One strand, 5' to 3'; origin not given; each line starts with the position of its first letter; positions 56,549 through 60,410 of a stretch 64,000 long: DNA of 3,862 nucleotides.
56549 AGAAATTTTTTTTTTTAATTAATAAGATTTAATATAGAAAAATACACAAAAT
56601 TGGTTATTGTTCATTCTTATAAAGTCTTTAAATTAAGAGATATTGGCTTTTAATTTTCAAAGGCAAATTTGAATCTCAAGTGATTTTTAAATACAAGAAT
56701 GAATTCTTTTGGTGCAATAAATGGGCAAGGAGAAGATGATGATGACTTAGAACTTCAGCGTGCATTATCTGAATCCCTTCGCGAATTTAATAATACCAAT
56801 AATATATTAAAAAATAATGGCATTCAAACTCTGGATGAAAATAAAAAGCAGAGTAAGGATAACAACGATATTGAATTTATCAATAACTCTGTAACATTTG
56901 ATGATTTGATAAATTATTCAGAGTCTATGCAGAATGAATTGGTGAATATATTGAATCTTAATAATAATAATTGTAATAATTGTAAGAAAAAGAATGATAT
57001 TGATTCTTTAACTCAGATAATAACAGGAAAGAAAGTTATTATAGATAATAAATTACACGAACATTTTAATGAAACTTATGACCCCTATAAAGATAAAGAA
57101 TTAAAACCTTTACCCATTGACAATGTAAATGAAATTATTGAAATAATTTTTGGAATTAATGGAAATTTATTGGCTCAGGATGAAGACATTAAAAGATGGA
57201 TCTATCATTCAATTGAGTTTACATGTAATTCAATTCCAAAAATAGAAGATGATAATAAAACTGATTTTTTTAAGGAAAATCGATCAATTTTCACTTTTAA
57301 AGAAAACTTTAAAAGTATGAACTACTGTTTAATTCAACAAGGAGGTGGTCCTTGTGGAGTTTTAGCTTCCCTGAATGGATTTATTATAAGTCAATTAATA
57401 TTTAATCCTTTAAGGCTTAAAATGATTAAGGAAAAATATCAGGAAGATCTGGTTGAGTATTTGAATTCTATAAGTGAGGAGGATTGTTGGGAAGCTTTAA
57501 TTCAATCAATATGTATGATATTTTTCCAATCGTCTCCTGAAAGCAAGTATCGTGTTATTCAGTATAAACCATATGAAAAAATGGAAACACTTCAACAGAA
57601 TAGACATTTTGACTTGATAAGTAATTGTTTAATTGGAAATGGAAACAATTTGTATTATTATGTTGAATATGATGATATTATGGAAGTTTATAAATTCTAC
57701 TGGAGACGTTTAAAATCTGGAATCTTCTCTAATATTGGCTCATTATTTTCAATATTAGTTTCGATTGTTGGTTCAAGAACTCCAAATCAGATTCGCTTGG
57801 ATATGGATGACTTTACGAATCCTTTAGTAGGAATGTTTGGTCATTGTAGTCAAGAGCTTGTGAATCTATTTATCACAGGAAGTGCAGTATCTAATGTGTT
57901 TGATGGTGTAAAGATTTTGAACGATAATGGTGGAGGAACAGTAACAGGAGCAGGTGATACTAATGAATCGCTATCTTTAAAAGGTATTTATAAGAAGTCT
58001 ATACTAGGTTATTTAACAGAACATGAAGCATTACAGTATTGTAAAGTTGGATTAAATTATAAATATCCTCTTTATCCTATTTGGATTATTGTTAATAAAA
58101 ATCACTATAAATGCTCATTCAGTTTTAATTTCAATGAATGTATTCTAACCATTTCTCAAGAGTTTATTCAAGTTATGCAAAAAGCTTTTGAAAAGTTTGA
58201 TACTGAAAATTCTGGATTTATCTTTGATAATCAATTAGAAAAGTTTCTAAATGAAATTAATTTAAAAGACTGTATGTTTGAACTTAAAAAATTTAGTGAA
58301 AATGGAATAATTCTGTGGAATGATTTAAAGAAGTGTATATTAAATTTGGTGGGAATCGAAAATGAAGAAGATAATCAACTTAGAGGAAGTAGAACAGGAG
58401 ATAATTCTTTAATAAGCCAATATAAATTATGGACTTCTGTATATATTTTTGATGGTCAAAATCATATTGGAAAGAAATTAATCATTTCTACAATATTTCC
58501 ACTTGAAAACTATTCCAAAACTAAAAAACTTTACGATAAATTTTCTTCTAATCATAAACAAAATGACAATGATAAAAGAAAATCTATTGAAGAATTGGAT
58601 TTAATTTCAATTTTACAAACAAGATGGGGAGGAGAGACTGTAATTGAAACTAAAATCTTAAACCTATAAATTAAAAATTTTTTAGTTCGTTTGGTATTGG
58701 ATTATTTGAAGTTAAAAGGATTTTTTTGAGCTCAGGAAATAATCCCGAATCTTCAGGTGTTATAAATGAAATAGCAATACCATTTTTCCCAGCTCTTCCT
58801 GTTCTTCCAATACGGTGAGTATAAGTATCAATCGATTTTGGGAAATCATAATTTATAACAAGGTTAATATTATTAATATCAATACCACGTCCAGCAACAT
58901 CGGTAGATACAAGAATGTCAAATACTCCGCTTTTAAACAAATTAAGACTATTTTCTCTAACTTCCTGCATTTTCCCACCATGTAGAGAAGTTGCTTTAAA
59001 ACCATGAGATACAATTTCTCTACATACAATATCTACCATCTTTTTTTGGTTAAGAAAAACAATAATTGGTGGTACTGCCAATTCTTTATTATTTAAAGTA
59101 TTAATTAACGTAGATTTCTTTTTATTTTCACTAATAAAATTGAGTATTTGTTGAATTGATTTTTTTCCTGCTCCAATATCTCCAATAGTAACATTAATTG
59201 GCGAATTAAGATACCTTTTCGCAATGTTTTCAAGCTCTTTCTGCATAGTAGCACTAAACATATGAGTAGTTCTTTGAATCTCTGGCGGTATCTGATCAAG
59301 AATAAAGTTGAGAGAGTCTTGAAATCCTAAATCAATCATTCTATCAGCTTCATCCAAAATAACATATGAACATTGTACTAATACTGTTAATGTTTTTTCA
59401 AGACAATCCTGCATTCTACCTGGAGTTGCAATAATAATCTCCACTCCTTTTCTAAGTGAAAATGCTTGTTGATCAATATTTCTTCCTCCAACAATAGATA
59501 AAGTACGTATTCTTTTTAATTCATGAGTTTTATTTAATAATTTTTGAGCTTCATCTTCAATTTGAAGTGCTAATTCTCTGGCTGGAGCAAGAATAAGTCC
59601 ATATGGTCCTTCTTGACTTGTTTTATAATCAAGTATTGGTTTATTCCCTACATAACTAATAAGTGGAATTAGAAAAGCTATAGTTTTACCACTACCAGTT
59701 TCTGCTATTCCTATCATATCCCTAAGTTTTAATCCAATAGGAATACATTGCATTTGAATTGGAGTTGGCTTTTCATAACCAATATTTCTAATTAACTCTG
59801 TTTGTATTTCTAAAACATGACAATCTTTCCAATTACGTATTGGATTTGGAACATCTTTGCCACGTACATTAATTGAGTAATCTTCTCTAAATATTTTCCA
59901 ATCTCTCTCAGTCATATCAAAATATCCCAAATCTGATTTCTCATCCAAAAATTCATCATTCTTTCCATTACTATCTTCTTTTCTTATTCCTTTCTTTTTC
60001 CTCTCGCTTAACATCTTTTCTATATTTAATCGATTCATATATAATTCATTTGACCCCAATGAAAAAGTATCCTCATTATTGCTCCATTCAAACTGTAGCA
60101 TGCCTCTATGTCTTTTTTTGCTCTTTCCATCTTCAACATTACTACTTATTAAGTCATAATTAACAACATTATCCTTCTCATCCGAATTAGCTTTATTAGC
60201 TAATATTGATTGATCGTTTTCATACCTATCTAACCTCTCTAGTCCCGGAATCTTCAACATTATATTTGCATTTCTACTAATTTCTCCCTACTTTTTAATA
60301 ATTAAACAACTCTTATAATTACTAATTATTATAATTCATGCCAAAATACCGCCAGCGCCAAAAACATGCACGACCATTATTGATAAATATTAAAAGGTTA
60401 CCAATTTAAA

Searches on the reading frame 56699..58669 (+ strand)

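Call 19: search_protein_families(library=pfam, proteins=[window:56699-58669:+], max_evalue=0.001)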
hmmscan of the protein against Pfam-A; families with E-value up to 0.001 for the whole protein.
window:56699-58669:+ (656 aa): 1 family
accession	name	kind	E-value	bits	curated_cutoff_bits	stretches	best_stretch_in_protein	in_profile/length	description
PF13898.11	MINDY-3_4_CD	-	5e-44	151.1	27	1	195-478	18-275/344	Deubiquitinating enzyme MINDY-3/4, conserved domain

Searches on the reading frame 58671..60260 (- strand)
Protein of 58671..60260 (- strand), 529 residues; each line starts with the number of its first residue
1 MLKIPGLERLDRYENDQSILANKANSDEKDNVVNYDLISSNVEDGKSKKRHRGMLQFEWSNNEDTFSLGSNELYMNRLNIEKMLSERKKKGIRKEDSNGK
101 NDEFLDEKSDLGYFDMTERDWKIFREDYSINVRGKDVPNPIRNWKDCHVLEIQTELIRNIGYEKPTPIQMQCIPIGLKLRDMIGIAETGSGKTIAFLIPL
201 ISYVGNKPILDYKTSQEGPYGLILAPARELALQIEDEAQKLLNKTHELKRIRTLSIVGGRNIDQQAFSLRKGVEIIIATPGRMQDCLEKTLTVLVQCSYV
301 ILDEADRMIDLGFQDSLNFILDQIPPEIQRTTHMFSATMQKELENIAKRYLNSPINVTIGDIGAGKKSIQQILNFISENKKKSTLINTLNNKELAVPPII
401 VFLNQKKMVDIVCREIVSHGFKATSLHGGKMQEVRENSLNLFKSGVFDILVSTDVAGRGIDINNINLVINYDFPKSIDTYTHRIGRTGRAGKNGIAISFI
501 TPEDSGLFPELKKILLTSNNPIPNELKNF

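Call 19: search_protein_families(library=pfam, proteins=[window:58671-60260:-], max_evalue=0.001)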
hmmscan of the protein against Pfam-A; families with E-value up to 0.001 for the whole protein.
window:58671-60260:- (529 aa): 3 families
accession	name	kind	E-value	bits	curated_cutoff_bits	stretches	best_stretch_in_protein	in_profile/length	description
PF00270.35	DEAD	-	1e-41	142.9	26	1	166-345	1-166/167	DEAD/DEAH box helicase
PF00271.37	Helicase_C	-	1e-30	106.6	23.5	1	382-491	3-110/110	Helicase conserved C-terminal domain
PF04851.21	ResIII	-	0.00016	22.1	22.5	1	183-326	27-152/164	Type III restriction enzyme, res subunit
